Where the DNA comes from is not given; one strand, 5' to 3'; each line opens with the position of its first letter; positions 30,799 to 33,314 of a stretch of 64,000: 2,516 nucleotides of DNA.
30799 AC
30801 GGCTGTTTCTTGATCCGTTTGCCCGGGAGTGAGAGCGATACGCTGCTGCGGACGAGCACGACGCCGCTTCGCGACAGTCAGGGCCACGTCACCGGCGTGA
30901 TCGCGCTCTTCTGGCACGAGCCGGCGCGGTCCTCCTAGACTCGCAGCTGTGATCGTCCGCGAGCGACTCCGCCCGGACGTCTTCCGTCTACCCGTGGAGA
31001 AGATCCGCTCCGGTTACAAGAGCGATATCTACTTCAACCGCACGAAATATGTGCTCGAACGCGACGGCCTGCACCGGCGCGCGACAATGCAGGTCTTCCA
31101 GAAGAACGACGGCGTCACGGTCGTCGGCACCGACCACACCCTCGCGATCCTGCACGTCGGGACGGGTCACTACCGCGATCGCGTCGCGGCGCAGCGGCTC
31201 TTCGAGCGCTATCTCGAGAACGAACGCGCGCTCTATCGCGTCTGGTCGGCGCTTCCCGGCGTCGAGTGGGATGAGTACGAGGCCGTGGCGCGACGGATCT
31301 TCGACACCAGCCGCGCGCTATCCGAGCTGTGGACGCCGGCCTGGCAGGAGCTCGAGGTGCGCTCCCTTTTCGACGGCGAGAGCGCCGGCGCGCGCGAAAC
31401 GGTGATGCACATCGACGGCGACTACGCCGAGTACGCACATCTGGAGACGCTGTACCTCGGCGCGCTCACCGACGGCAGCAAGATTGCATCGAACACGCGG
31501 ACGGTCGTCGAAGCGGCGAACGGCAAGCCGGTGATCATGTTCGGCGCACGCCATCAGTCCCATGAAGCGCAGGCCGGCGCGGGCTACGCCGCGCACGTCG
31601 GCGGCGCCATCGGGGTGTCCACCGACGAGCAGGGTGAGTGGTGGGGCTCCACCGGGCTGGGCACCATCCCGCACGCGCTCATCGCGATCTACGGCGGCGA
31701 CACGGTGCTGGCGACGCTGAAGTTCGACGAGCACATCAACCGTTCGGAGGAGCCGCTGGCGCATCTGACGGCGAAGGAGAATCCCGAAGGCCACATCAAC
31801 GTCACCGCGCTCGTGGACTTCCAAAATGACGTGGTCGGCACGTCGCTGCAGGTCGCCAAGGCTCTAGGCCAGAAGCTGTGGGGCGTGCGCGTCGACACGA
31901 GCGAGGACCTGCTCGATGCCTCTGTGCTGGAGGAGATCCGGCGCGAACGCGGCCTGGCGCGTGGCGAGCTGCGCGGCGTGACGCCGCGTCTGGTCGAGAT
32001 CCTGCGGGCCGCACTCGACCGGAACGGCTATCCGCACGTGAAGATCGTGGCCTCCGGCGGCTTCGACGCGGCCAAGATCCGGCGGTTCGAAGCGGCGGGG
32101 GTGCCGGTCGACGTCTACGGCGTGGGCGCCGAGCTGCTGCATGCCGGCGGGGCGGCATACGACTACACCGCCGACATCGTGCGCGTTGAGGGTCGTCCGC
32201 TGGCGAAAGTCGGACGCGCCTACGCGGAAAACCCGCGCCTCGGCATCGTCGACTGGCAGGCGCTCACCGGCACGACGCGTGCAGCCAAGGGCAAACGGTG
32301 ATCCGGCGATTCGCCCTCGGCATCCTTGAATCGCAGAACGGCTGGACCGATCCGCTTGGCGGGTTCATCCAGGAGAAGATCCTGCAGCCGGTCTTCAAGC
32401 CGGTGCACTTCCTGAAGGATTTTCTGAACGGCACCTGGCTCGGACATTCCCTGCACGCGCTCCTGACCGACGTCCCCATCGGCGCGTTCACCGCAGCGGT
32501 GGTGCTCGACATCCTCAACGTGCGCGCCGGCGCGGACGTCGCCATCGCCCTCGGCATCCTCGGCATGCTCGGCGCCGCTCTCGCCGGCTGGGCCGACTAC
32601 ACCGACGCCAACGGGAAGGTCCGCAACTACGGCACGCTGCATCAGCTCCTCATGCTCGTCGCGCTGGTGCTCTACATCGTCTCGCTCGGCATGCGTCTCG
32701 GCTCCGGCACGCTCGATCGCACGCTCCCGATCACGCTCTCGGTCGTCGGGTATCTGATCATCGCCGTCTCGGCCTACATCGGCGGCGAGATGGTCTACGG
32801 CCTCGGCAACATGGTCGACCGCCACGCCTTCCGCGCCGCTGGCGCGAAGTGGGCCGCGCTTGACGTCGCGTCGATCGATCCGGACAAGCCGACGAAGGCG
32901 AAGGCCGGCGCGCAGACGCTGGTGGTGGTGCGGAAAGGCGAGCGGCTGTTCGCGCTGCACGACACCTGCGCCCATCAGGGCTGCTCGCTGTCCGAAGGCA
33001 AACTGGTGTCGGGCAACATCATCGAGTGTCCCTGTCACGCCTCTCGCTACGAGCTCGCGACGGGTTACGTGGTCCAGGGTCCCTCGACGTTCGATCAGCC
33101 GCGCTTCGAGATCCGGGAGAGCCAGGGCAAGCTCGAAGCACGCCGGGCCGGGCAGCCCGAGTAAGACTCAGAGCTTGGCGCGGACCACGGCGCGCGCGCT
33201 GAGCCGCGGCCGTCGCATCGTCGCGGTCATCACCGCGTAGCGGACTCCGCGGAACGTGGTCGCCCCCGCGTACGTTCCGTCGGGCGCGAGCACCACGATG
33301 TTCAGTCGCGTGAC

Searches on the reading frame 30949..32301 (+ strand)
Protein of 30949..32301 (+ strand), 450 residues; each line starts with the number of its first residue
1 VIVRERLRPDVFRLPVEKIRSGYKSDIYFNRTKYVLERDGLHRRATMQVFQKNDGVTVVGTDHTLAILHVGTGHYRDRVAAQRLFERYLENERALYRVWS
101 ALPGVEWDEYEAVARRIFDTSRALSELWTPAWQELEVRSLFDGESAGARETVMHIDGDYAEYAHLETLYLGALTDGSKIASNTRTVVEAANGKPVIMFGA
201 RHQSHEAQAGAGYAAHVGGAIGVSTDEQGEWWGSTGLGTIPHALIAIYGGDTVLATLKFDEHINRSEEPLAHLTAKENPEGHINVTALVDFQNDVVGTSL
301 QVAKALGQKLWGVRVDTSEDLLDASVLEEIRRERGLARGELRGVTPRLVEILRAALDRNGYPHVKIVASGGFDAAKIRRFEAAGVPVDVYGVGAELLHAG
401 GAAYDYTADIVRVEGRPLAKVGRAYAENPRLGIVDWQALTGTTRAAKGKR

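Call 71: search_protein_families(library=pfam, proteins=[window:30949-32301:+], max_evalue=0.001)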
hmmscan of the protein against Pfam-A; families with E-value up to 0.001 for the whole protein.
window:30949-32301:+ (450 aa): 1 family
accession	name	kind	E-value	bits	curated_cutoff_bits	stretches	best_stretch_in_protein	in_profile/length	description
PF02749.22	QRPTase_N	-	1.4e-06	28.8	27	0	138-174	43-79/82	Quinolinate phosphoribosyl transferase, N-terminal domain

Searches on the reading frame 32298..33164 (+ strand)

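Call 71: search_protein_families(library=pfam, proteins=[window:32298-33164:+], max_evalue=0.001)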
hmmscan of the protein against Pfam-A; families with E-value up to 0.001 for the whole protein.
window:32298-33164:+ (288 aa): 3 families
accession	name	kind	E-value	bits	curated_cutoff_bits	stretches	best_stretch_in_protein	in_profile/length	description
PF00355.32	Rieske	-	4.4e-18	65.4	20.3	1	188-264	6-81/88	Rieske [2Fe-2S] domain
PF09990.14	DUF2231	-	4.4e-11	43.4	26.4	1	49-171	1-135/139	Predicted membrane protein (DUF2231)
PF13806.12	Rieske_2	-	2.9e-06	27.6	27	1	193-280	11-102/104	Rieske-like [2Fe-2S] domain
